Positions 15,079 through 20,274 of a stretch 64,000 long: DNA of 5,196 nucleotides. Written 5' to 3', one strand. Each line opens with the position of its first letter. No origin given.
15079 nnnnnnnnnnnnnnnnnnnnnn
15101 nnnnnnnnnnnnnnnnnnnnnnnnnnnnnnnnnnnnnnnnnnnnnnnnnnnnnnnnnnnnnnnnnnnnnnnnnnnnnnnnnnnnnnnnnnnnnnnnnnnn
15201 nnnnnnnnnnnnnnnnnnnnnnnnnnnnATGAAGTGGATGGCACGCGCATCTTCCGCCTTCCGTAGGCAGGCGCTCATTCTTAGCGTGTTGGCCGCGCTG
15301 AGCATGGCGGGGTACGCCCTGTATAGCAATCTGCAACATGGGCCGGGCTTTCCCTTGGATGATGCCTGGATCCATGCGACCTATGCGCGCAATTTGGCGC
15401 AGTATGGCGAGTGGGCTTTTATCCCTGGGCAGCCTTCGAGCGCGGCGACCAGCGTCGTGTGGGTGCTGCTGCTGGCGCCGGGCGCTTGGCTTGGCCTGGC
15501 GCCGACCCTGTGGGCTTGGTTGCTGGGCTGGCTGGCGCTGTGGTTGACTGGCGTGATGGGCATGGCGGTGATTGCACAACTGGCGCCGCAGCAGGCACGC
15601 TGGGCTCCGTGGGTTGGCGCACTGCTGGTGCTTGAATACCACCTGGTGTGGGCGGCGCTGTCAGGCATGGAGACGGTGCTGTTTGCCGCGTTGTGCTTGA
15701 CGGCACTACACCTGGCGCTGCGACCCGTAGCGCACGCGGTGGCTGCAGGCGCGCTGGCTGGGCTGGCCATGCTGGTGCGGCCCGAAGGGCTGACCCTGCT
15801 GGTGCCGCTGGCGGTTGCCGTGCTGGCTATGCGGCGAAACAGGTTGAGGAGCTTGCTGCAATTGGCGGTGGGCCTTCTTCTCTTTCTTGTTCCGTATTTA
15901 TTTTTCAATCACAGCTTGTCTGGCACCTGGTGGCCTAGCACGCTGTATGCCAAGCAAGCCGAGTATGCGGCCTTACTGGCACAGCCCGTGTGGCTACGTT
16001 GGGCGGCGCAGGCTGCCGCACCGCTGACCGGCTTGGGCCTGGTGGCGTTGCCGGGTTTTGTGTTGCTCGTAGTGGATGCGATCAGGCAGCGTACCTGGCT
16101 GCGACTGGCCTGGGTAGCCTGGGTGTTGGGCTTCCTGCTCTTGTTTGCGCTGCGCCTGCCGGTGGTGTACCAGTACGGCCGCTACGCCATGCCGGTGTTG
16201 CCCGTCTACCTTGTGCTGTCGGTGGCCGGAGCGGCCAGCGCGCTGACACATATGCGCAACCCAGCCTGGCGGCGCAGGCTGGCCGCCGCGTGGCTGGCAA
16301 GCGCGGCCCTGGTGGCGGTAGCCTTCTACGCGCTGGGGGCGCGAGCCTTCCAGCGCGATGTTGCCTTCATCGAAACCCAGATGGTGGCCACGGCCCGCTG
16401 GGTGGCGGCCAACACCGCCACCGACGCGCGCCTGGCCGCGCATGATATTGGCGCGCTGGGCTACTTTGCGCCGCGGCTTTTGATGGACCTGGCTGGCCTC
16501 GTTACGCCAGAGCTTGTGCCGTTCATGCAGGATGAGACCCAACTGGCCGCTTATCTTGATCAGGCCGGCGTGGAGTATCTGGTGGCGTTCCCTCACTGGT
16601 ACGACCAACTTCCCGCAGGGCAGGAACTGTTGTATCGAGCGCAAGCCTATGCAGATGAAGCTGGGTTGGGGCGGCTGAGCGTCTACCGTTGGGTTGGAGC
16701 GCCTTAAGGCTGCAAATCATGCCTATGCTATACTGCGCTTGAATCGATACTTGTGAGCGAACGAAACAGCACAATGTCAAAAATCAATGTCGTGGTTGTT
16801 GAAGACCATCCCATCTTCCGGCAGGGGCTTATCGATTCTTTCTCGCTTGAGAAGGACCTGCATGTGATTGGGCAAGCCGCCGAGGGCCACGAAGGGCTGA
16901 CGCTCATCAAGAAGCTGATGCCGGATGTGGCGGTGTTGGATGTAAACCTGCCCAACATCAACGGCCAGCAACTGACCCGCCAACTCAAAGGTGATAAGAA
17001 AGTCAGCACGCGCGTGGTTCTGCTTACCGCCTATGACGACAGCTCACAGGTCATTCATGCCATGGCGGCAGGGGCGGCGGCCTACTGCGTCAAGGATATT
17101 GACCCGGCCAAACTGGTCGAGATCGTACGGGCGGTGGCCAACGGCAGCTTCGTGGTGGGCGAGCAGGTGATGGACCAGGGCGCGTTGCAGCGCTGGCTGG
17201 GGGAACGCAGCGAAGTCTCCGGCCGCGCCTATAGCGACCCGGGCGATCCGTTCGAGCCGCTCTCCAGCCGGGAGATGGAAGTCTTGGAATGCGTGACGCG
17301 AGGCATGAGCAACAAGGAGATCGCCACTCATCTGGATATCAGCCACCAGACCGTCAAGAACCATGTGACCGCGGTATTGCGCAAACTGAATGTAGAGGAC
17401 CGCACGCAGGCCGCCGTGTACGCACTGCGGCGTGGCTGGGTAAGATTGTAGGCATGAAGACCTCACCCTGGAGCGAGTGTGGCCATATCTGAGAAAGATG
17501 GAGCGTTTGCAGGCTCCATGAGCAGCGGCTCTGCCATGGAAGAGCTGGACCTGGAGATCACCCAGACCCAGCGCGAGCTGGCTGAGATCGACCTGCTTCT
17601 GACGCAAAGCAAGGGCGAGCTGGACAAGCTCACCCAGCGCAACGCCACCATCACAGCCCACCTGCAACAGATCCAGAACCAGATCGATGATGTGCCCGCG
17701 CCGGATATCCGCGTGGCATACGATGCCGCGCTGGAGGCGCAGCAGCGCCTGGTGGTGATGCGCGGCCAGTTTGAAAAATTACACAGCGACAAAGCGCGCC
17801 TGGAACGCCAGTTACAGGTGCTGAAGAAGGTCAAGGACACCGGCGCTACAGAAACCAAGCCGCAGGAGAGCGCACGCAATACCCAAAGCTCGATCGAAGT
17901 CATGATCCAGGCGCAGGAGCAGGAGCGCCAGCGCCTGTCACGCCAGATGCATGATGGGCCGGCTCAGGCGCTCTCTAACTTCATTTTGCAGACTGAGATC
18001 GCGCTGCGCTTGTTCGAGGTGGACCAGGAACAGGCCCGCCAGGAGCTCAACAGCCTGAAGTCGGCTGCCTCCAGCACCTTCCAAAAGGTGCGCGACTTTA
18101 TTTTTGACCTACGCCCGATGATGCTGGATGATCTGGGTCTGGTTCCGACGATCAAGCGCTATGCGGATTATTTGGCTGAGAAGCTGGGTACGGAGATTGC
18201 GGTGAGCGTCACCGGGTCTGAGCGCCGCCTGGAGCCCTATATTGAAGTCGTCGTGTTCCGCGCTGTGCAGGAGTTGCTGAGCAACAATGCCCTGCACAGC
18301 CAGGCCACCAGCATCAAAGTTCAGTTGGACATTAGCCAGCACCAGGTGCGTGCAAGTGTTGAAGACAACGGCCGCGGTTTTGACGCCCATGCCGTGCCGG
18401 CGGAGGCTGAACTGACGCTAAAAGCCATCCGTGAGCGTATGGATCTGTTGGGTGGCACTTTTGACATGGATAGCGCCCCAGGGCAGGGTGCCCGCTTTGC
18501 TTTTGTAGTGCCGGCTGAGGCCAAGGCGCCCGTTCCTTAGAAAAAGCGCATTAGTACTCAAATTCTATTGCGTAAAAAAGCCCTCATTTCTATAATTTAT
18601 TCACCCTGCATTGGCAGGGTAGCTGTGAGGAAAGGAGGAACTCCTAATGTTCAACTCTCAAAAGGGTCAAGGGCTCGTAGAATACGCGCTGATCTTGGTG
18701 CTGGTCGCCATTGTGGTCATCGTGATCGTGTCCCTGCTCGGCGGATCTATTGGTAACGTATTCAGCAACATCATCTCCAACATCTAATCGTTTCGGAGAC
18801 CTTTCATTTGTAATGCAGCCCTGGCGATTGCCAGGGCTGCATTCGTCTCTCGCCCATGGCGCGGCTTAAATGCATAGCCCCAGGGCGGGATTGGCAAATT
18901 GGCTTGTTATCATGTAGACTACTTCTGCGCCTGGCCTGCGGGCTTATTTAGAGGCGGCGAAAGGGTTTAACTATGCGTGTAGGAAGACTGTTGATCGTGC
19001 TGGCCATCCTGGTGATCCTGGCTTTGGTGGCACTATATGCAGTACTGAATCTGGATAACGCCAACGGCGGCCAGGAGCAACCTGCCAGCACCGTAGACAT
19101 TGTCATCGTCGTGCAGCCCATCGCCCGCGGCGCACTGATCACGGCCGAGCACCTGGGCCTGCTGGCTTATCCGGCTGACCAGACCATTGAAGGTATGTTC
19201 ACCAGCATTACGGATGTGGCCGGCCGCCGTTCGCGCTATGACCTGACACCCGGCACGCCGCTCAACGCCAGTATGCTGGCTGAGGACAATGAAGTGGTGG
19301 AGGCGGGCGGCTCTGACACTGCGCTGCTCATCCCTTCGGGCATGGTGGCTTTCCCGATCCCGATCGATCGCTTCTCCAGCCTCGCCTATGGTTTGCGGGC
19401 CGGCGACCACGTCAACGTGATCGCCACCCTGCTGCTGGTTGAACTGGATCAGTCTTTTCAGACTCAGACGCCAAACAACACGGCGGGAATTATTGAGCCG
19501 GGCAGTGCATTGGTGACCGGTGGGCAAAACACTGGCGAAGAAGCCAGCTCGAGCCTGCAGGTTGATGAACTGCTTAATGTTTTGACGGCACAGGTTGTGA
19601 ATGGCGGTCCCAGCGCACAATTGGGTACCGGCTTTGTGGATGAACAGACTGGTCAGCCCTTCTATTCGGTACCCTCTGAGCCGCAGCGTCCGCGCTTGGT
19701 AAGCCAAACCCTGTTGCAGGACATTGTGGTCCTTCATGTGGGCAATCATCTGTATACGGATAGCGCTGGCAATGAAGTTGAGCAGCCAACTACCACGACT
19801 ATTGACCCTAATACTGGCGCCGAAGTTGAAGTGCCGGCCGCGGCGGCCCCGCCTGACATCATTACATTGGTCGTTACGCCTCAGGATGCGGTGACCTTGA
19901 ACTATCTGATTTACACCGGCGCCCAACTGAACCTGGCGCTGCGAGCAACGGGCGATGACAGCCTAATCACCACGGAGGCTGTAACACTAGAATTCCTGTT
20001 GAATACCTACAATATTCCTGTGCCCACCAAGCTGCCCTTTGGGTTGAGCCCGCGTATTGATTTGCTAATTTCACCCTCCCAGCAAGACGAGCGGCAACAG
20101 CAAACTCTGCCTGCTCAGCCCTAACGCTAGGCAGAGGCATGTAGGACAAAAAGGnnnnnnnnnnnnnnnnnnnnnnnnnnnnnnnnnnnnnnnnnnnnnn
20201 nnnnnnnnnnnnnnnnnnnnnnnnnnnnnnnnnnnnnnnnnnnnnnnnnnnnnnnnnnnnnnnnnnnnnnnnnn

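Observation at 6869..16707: Block 1: six large polytopic GT-C-like membrane proteins plus one SAM methyltransferase, tightly coupled, with no cytoplasmic glycosylation machinery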

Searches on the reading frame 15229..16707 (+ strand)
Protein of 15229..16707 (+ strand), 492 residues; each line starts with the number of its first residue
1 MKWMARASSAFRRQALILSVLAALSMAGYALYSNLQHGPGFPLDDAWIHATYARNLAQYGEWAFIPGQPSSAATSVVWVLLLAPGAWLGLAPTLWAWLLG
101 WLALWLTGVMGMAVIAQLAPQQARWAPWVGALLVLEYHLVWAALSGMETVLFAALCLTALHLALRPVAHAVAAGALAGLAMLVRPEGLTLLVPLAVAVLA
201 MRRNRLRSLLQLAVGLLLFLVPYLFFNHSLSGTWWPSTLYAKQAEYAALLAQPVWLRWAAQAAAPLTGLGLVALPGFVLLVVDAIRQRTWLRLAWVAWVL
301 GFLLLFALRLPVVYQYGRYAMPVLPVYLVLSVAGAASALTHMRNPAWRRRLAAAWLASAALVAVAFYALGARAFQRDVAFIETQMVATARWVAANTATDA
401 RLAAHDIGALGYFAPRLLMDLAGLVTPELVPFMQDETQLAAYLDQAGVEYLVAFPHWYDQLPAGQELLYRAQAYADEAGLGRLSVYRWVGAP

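Call 4: search_protein_families(library=pfam, proteins=[window:15229-16707:+], max_evalue=0.01)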
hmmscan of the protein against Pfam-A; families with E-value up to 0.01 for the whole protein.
window:15229-16707:+ (492 aa): 0 families

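Call 5: search_protein_families(library=ncbifam, proteins=[window:15229-16707:+], max_evalue=0.01)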
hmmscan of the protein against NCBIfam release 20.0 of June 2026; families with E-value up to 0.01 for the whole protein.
window:15229-16707:+ (492 aa): 1 family
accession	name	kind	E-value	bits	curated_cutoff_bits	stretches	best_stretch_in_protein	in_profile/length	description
NF047440.1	LA3751_2_3_fam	subfamily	2.9e-07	29.7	200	1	92-332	97-352/460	LA_3751/LA_3752 family putative glycosyltransferase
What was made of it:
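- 15238..16707 (+): Gene F, an AftB/ArnT-like GT-C and profile-level homologue of A (489 aa from the NCBI start; the ORF opens at 15229). The match to the NCBIfam LA_3751/LA_3752 putative glycosyltransferase family is far below its cut-off (call 5).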

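Call 26: find_homologous_proteins(query=window:15229-16707:+, max_evalue=0.001)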
Query window:15229-16707:+ (492 aa): 3016 proteins with E <= 0.001 among 8000 candidates; the best 120 are listed.
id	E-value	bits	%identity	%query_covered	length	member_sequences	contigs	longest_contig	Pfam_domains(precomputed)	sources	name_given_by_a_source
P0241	0.0e+0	1038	100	99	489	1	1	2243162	-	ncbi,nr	ncbi:MAG: hypothetical protein KIT08_09295 [Anaerolineales bacterium]|nr:MAG: hypothetical protein K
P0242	1.0e-271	920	90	97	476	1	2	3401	-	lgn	-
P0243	2.6e-240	817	79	99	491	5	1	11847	-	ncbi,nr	ncbi:MAG: hypothetical protein KJZ53_06730 [Anaerolineales bacterium]|nr:hypothetical protein [Anaer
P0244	5.1e-239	812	78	99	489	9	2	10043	-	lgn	-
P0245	2.1e-235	800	78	99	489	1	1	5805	-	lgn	-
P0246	3.1e-235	800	77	99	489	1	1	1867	-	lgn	-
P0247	2.0e-229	781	75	99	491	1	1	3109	-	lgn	-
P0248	1.6e-228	778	75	99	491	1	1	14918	-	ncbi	-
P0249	8.4e-180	617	63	99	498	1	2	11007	-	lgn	-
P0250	1.3e-168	580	61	99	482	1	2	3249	-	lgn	-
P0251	2.7e-168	579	62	99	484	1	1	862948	-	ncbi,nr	ncbi:MAG: hypothetical protein KIS88_01820 [Anaerolineales bacterium]|nr:hypothetical protein [Anaer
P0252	1.7e-166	573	64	92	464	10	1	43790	-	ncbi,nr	ncbi:MAG: hypothetical protein KIT29_00675 [Anaerolineales bacterium]|nr:hypothetical protein [Anaer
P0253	3.4e-162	559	59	99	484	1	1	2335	-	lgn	-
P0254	1.5e-160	553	63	87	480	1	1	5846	-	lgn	-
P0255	5.4e-158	545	59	92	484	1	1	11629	-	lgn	-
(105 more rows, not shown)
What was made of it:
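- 15238..16707 (+): 100% identical to KIT08_09295 (call 26).
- Checked: F is 100% identical to the NCBI protein KIT08_09295 of an Anaerolineales metagenome-assembled genome (call 26).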

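Call 27: find_encoding_contigs(protein=P0241, flank=10000, max_places=1)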
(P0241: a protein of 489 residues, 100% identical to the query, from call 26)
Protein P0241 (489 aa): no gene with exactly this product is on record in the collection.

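Call 38: search_solved_structures(query=A2, max_evalue=10)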
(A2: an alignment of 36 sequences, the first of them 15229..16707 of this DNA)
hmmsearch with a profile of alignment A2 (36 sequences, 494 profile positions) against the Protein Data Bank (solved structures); distinct sequences matched with E-value up to 10: 0.

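Call 39: predict_structure(alignment_id=A2)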
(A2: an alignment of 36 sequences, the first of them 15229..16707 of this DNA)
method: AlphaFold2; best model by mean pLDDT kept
length: 492 residues; sequences in the alignment: 36
mean_pLDDT: 93.3   pTM: 0.93
mean pLDDT of the five models: 93.3, 90.4, 89.5, 88.8, 88.3
residues with pLDDT >= 90: 412; 70-90: 66; 50-70: 14; < 50: 0
segments of 3 or more residues with pLDDT < 50: none
pLDDT, mean of each block of 10 residues (from residue 1): 72 97 98 94 95 97 91 89 98 97 98 97 96 97 96 98 92 98 94 97 95 98 92 74 82 93 92 97 97 98 91 77 96 96 96 95 96 94 97 98 96 95 89 93 97 93 96 79 95 74
secondary structure, 60 per line:
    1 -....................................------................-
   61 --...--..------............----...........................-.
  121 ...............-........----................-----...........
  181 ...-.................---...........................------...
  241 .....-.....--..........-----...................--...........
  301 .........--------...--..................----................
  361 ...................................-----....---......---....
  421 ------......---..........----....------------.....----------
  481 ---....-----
elements in order: H2-37 H44-59 E63-65 H76-87 H92-118 H120-135 H137-144 H149-164 H170-183 H185-201 H205-231 H238-245 H247-251 H254-263 H269-287 H290-309 H323-340 H345-395 E401-404 H408-413 E417-420 H427-432 H436-445 E450-453 E466-470 E484-487
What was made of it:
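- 15238..16707 (+): The model has pLDDT 93.3 (call 39).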

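Call 42: fold_search(model_id=the predicted structure, library=pdb)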
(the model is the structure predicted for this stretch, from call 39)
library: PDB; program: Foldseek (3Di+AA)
matches with E <= 10: 364; with E <= 0.001: 21
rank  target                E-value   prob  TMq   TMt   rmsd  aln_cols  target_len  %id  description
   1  5f15                  4.0e-07  1.00  0.56  0.52  10.8       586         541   19  Crystal Structure of ArnT from Cupriavidus metallidurans bound to Undecaprenyl phosphate (released 2016-02-17)
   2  5ezm                  4.8e-07  1.00  0.56  0.52  10.4       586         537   18  Crystal Structure of ArnT from Cupriavidus metallidurans in the apo state (released 2016-02-17)
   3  7oci_F                8.0e-07  1.00  0.54  0.43  11.6       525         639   12  Cryo-EM structure of yeast Ost6p containing oligosaccharyltransferase complex (released 2022-02-16)
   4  8age_A                1.5e-06  1.00  0.57  0.46  10.0       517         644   13  Structure of yeast oligosaccharylransferase complex with acceptor peptide bound (released 2022-12-07)
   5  8agb_A                3.2e-06  1.00  0.54  0.44  10.3       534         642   13  Structure of yeast oligosaccharylransferase complex with lipid-linked oligosaccharide bound (released 2022-12-07)
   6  9dlh                  9.5e-06  1.00  0.61  0.51   5.5       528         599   18  donor substrate analog-bound AftB (released 2025-06-25)
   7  8agc_A                9.5e-06  1.00  0.60  0.45  13.0       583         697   12  Structure of yeast oligosaccharylransferase complex with lipid-linked oligosaccharide and non-acceptor peptide bound (released 2022-12-07)
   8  8b6l_I                2.9e-05  1.00  0.54  0.41  11.1       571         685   11  Subtomogram average of the human Sec61-TRAP-OSTA-translocon (released 2022-12-07)
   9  9s6u_A                4.4e-05  1.00  0.54  0.50   8.6       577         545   14  Ternary cryo-EM structure of human ALG9 with Dol25-PP-GlcNAc2Man8, Dol25-P-Man and Fab (released 2026-03-18)
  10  9dlf_C                5.0e-05  1.00  0.60  0.49   6.4       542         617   19  Arabinosyltransferase AftB in complex with Fab_B3 (released 2025-06-25)
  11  9s6s_A                5.4e-05  1.00  0.54  0.50   8.6       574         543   14  Ternary cryo-EM structure of human ALG9 with Dol25-PP-GlcNAc2Man6, Dol25-P-Man and Fab (released 2026-03-18)
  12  6s7t_A                6.4e-05  1.00  0.59  0.43   9.3       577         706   12  Cryo-EM structure of human oligosaccharyltransferase complex OST-B (released 2019-12-18)
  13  9n9j_I                8.4e-05  1.00  0.60  0.44   9.3       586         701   12  Structure of a GRP94 folding intermediate engaged with a CCDC134- and FKBP11-bound secretory translocon (released 2025-11-19)
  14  6gxc_A                1.1e-04  1.00  0.54  0.39  10.0       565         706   10  Bacterial oligosaccharyltransferase PglB in complex with an inhibitory peptide and a reactive lipid-linked oligosaccha (released 2018-11-14)
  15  3wak                  1.1e-04  1.00  0.60  0.37  12.1       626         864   12  Crystal structure of the Archaeoglobus fulgidus oligosaccharyltransferase (O29867_ARCFU) in the apo form (released 2013-10-30)
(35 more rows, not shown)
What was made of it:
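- On STT3/AglB/PglB oligosaccharyltransferases (GT66), considered for B: STT3 also ranks second for the AftB-like F (call 42), so the signal is largely that of the shared fold class.
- STT3 also ranks high for F, so that hit reflects the shared fold (call 42).
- Tried and rejected: STT3 also ranks high for F (call 42).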

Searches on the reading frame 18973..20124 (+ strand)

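Call 6: search_protein_families(library=pfam, proteins=[window:18973-20124:+], max_evalue=0.001)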
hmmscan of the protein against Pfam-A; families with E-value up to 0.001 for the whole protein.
window:18973-20124:+ (383 aa): 3 families
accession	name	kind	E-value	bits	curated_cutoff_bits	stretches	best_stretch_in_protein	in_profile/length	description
PF16976.10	RcpC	-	5.5e-13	49.3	28.8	2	118-184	5-66/114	Flp pilus assembly protein RcpC/CpaB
PF08666.17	SAF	-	5.8e-08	33.6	21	1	43-102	3-62/63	SAF domain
PF13144.11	ChapFlgA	-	7.5e-05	23.2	23.8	1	42-112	2-69/122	Chaperone for flagella basal body P-ring formation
